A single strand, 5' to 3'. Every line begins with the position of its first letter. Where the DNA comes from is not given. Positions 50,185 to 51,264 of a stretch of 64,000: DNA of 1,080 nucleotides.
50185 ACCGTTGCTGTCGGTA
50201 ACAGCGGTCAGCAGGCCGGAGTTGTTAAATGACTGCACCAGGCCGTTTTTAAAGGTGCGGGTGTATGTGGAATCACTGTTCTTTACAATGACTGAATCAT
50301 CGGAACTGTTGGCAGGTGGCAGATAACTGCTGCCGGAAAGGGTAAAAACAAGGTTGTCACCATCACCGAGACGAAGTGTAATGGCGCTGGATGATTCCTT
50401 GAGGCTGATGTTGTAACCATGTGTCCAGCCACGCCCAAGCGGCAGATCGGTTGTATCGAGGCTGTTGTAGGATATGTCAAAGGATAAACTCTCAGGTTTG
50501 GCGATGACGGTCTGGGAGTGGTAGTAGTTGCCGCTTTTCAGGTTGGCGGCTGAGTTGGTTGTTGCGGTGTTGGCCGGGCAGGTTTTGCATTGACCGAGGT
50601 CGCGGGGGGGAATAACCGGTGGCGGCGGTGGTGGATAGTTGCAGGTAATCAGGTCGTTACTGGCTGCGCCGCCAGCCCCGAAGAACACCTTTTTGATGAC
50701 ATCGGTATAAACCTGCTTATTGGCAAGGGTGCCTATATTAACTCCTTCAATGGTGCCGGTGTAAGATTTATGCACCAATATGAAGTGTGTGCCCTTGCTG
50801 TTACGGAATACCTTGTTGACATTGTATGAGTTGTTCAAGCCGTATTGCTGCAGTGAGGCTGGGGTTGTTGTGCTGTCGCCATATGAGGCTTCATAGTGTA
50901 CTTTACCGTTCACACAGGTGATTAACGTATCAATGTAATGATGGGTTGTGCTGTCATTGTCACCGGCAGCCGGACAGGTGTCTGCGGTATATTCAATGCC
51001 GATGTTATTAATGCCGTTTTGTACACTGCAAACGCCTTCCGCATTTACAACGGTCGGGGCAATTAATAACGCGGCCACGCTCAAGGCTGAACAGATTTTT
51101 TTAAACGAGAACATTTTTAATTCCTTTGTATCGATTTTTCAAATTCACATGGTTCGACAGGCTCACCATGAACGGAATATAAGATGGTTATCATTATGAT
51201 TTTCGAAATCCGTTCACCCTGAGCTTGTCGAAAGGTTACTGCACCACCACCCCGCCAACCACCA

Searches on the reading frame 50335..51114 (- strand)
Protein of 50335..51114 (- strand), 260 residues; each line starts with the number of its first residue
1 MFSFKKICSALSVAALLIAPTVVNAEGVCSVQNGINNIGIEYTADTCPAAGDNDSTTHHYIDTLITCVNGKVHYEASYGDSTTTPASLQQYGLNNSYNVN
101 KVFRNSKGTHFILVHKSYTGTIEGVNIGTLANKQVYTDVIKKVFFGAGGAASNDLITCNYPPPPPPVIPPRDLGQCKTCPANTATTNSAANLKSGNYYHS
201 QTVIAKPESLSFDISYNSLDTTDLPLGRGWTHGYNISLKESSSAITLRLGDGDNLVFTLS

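Call 69: find_related_loci(query=A5, collection=metagenome_contigs, flank=10000)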
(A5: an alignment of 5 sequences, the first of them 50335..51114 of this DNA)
Query A5 (260 aa) in metagenome_contigs; peptide patterns used: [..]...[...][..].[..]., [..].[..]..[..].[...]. (x = any residue, [..] = any of these).
162 stretches matched a pattern; 71 encode a relative of the query (tblastn E <= 1e-3); 71 distinct loci.
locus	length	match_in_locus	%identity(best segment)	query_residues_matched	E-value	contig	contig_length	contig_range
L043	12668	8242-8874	32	29-257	1e-34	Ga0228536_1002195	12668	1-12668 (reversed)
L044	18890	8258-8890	32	29-257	1e-34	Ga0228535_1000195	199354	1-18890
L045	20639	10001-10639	34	7-238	6e-35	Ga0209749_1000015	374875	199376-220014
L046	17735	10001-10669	32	10-249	7e-34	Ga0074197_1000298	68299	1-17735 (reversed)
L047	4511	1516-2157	31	29-259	5e-32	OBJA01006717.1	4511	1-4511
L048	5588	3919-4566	31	6-239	2e-29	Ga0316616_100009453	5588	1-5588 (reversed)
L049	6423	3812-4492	29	4-239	2e-28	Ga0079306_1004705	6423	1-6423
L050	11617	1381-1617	66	182-260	2e-28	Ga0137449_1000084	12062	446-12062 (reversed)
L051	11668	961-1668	30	4-257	4e-27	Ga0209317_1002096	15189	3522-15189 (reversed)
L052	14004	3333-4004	30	4-242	1e-25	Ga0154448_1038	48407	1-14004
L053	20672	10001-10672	30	4-242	1e-25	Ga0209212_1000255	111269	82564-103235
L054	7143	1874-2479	30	29-238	4e-25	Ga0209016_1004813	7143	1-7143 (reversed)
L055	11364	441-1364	27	1-259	1e-21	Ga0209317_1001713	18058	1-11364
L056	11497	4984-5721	27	6-257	2e-19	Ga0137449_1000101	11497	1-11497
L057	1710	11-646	28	76-259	4e-17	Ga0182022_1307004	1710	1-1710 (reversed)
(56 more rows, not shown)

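Call 71: find_homologous_proteins(query=window:50335-51114:-, max_evalue=0.001)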
Query window:50335-51114:- (260 aa): 1 proteins with E <= 0.001 among 691 candidates.
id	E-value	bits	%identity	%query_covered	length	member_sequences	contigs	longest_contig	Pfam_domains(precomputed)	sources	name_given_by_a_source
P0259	3.7e-26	110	64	35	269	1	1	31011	PF20148.5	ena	-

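Call 79: search_solved_structures(query=A4, max_evalue=1)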
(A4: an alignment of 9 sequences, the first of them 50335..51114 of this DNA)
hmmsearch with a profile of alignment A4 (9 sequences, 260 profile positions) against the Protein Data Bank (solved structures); distinct sequences matched with E-value up to 1: 1.
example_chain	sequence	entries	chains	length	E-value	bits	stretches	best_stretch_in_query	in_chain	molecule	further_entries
4rt1_A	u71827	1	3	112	0.43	12.8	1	174-219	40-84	Alginate biosynthesis protein Alg44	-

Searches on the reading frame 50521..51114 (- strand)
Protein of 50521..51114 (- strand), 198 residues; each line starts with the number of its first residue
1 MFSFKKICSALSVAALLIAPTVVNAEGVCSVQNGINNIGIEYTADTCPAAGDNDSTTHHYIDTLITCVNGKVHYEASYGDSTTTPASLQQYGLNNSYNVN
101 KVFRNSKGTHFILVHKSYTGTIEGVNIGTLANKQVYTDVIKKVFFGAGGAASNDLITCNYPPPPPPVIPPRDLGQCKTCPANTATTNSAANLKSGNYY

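Call 9: search_protein_families(library=pfam, proteins=[window:50521-51114:-], max_evalue=10)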
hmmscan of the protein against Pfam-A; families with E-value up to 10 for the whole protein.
seq(198 aa): 1 family
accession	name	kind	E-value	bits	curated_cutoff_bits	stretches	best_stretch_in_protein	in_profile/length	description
PF09225.16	Endonuc-PvuII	-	0.061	13.7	25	1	24-78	46-102/155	Restriction endonuclease PvuII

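Call 47: find_homologous_proteins(query=window:50521-51039:-, max_evalue=0.001)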
Query seq(173 aa): 35 candidates shared short words with the query, none scored E <= 0.001.

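Call 78: predict_structure(protein=window:50545-51039:-)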
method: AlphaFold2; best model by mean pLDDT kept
length: 165 residues; sequences in the alignment: 1
mean_pLDDT: 33.8   pTM: 0.19
mean pLDDT of the five models: 33.8, 31.4, 29.9, 28.4, 26.7
residues with pLDDT >= 90: 0; 70-90: 0; 50-70: 7; < 50: 158
segments of 3 or more residues with pLDDT < 50: 1-139, 146-155, 157-162
pLDDT, mean of each block of 10 residues (from residue 1): 30 34 36 35 36 33 30 33 32 26 24 29 27 35 49 45 44
secondary structure, 60 per line:
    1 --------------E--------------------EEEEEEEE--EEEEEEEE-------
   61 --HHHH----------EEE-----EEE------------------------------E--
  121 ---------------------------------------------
elements in order: E36-43 E46-53 H63-66 E77-79 E85-87
